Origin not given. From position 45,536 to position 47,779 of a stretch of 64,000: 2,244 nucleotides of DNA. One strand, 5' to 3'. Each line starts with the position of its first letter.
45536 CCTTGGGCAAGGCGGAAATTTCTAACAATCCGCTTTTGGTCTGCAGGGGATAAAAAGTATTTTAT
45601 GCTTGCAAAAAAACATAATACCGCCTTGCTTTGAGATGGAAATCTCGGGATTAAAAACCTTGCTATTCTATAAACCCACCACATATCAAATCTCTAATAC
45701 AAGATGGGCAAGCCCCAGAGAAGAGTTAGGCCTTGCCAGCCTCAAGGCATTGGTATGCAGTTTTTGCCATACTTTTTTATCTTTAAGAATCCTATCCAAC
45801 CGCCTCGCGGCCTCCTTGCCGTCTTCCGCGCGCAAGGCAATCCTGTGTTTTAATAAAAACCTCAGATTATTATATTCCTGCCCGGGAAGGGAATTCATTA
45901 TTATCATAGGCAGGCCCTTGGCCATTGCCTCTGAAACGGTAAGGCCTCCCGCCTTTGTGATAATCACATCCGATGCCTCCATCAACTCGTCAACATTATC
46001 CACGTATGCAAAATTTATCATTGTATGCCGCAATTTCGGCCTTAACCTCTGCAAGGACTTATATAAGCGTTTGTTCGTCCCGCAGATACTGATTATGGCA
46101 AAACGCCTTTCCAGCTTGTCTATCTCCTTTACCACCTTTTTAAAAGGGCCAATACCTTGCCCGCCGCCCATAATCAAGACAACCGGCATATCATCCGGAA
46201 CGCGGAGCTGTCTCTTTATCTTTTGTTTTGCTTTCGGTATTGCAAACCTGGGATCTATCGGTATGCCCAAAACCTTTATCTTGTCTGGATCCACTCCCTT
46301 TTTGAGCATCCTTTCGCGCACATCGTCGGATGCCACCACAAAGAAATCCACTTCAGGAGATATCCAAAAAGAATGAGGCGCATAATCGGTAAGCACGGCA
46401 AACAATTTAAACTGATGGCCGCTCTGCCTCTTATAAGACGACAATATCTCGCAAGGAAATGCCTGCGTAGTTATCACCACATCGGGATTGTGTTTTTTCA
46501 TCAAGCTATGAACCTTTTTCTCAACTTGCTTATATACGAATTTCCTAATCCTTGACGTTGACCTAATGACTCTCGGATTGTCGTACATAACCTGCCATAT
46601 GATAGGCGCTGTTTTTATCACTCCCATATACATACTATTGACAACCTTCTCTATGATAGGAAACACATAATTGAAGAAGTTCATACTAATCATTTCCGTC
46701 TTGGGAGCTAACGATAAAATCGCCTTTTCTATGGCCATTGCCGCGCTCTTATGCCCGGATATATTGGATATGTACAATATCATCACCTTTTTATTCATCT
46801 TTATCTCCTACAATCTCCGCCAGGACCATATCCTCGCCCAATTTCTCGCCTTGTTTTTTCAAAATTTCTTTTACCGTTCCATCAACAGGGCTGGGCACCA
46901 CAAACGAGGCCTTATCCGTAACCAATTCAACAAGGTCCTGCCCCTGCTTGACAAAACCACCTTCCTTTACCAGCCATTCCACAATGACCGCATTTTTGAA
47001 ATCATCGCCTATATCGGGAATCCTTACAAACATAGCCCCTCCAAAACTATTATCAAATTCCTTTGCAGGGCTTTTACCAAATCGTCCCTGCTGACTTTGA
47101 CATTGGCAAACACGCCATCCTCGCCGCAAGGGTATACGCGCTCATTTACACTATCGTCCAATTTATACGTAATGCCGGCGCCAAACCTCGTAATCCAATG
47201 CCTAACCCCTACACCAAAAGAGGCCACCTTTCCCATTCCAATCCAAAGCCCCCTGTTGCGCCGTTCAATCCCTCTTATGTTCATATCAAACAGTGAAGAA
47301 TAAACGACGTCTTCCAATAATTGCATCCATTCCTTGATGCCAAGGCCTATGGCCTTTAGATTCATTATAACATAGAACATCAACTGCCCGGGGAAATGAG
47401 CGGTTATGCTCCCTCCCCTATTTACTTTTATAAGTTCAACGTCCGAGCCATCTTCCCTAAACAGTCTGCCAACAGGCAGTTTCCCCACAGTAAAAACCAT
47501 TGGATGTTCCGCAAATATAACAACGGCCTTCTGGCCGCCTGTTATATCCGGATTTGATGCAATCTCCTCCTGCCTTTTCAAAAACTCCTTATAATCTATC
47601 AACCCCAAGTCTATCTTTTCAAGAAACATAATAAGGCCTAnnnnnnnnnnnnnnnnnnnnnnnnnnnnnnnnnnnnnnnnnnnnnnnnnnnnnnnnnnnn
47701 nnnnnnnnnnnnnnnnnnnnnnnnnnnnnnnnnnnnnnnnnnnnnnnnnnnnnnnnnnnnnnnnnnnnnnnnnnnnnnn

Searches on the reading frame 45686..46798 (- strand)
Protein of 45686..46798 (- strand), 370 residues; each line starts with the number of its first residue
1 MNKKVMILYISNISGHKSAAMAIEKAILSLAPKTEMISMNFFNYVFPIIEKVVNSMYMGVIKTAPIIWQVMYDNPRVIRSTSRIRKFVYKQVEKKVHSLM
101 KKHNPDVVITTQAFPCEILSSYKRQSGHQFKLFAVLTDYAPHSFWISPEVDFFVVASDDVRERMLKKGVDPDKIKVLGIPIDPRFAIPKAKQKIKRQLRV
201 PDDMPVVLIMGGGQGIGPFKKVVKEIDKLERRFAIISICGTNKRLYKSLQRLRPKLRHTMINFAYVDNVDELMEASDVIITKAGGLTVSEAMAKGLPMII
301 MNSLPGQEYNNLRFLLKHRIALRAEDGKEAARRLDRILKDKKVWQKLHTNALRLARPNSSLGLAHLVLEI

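Call 43: search_protein_families(library=pfam, proteins=[window:45686-46798:-], max_evalue=0.0001)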
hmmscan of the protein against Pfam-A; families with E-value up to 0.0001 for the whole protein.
window:45686-46798:- (370 aa): 5 families
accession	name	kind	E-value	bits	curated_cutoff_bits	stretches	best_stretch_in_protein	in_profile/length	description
PF06925.17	MGDG_synth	-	3.2e-31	109.1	25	1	16-181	1-169/169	Monogalactosyldiacylglycerol (MGDG) synthase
PF04101.22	Glyco_tran_28_C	-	1.3e-14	55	22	1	206-327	1-126/166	Glycosyltransferase family 28 C-terminal domain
PF00534.26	Glycos_transf_1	-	2e-11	44.1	26.4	1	192-351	3-169/172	Glycosyl transferases group 1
PF13692.12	Glyco_trans_1_4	-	1e-05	26.2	27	1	223-340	21-142/142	Glycosyl transferases group 1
PF02350.25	Epimerase_2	-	2.2e-05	23.9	30.6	1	153-301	126-284/347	UDP-N-acetylglucosamine 2-epimerase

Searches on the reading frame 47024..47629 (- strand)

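Call 43: search_protein_families(library=pfam, proteins=[window:47024-47629:-], max_evalue=0.0001)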
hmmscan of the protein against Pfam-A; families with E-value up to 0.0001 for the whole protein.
window:47024-47629:- (201 aa): 1 family
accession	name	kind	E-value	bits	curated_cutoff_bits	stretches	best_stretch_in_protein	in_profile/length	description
PF21948.1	LplA-B_cat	-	3.4e-16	60.2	27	1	12-166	1-157/200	Lipoyl protein ligase A/B catalytic domain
